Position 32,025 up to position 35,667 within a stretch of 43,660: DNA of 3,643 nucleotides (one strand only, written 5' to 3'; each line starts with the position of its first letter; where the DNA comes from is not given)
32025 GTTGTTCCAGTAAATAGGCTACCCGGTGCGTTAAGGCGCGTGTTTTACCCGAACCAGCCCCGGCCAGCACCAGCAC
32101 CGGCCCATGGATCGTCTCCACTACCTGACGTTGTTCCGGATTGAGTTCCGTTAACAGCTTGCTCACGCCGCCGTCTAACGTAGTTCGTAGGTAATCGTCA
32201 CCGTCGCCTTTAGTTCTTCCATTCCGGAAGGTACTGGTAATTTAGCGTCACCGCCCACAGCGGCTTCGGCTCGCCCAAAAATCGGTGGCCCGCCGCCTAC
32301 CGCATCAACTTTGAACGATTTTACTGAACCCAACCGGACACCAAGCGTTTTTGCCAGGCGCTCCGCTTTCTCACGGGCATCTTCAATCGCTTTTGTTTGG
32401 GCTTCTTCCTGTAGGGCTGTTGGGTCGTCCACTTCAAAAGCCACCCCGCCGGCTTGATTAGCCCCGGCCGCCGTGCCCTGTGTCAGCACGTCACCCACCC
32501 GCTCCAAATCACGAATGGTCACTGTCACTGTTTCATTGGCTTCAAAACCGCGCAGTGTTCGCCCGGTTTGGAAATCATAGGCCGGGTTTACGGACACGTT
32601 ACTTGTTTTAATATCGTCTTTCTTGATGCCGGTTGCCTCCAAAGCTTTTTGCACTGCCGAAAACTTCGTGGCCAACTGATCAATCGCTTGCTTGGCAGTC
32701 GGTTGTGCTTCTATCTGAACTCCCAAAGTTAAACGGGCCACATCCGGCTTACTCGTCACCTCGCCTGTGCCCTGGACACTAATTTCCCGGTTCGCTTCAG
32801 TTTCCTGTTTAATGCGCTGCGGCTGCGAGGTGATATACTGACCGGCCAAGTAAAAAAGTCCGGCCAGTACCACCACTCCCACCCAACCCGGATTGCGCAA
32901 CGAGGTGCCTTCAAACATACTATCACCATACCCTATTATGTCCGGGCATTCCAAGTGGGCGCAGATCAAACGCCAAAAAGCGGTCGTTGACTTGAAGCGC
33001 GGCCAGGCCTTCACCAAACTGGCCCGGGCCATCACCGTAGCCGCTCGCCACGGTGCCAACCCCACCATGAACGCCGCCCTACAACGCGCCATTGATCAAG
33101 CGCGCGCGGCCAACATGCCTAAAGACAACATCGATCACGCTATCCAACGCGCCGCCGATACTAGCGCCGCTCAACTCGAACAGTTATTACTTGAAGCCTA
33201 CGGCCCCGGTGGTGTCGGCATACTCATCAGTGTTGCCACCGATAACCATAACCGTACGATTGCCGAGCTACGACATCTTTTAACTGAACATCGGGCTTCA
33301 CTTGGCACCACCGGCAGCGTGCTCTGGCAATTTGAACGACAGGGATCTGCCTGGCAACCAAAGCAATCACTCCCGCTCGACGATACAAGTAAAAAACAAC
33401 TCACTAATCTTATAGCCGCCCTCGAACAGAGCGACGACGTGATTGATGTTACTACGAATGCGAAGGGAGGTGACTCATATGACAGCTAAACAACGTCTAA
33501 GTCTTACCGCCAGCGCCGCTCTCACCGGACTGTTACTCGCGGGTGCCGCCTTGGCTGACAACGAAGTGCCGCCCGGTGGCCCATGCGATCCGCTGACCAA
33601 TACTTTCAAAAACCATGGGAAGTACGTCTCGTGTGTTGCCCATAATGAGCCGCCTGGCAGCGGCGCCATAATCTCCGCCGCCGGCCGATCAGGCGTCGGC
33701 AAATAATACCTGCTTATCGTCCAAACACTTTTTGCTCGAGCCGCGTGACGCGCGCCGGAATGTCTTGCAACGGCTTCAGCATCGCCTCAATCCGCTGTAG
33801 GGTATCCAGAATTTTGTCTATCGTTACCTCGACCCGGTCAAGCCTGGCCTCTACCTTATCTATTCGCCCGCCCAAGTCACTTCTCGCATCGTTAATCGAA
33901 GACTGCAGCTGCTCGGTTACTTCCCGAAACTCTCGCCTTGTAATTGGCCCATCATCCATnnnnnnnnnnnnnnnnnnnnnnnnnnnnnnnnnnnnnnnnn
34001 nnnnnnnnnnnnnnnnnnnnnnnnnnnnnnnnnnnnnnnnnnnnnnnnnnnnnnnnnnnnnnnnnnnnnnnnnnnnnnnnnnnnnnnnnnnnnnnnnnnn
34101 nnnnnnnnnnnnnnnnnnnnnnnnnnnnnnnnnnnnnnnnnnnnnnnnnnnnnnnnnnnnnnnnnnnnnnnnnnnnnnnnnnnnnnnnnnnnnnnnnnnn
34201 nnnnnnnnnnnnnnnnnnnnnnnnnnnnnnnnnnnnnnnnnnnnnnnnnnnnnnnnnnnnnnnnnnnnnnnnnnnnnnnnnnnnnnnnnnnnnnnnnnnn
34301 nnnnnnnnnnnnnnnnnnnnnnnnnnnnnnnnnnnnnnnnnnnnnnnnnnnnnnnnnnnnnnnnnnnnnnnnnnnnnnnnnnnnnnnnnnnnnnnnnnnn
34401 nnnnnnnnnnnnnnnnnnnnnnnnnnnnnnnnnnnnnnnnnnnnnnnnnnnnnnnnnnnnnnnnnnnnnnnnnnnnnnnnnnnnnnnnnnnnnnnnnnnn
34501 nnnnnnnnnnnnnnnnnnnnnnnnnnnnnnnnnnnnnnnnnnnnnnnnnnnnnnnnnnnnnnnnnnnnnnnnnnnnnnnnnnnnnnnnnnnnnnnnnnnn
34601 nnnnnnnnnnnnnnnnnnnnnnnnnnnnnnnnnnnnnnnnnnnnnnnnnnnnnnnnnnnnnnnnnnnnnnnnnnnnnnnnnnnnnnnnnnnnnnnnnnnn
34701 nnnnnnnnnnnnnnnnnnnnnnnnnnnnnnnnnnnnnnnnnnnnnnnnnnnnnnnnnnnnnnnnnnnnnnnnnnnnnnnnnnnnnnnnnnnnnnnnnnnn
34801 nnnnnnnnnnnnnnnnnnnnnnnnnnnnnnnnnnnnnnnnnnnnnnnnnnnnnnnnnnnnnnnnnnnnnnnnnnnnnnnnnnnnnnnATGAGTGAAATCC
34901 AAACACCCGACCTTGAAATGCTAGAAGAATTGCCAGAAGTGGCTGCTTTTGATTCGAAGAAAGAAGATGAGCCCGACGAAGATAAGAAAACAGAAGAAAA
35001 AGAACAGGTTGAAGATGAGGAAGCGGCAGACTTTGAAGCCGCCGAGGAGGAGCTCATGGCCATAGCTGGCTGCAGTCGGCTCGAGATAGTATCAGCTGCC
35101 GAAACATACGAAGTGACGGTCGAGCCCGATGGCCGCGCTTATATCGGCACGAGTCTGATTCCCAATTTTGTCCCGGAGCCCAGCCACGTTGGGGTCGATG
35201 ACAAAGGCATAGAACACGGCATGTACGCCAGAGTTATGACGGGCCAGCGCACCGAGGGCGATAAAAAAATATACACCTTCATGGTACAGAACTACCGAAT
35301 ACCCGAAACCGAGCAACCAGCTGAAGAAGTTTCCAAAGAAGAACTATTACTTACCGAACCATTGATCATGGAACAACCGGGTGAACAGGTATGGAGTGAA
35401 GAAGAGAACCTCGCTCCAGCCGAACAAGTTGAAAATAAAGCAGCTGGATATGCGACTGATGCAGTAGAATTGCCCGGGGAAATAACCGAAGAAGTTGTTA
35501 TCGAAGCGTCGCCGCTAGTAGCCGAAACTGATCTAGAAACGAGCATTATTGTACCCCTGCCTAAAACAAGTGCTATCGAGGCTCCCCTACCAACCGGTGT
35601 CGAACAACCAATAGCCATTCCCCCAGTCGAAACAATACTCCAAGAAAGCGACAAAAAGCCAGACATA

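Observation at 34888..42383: Riboswitch-gated, translationally coupled operon: giant disordered protein + Clp-like unfoldase + 70-aa protein + T4CP-like ATPase + degenerate ABC ATPase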

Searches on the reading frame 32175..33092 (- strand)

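Call 59: search_protein_families(library=pfam, proteins=[window:32175-33092:-], max_evalue=0.00001)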
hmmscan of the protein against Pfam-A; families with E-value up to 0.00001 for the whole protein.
window:32175-33092:- (305 aa): 1 family
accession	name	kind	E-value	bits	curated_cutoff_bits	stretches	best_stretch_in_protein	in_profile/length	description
PF04402.19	SIMPL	-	9.5e-48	163.6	25.2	1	104-302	1-205/205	Protein of unknown function (DUF541)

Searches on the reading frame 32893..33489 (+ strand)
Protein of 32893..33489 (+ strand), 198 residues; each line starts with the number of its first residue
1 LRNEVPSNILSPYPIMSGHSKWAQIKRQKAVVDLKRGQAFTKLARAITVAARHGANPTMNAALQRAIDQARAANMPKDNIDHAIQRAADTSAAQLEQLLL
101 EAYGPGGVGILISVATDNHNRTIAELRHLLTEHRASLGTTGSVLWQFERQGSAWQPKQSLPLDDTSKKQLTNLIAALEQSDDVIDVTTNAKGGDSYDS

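Call 59: search_protein_families(library=pfam, proteins=[window:32893-33489:+], max_evalue=0.00001)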
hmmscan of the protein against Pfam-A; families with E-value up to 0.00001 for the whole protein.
window:32893-33489:+ (198 aa): 2 families
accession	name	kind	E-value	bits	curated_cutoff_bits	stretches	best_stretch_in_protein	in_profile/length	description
PF20772.2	TACO1_YebC_N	-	1.6e-26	93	36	1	20-89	1-72/73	TACO1/YebC protein N-terminal domain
PF01709.26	Transcrip_reg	-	3.1e-25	89.2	27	1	96-152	2-58/160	TACO1/YebC second and third domain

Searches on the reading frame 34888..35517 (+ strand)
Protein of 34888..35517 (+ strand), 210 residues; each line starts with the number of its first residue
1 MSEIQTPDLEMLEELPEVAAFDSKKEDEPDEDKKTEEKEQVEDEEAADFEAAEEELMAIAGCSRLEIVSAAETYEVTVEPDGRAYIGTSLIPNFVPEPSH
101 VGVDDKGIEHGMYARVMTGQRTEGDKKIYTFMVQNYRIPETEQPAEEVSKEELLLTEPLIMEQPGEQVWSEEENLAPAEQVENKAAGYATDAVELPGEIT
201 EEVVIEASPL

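Call 84: search_protein_families(library=pfam, proteins=[window:34888-35517:+], max_evalue=10)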
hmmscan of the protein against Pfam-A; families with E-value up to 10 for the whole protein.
window:34888-35517:+ (210 aa): 0 families
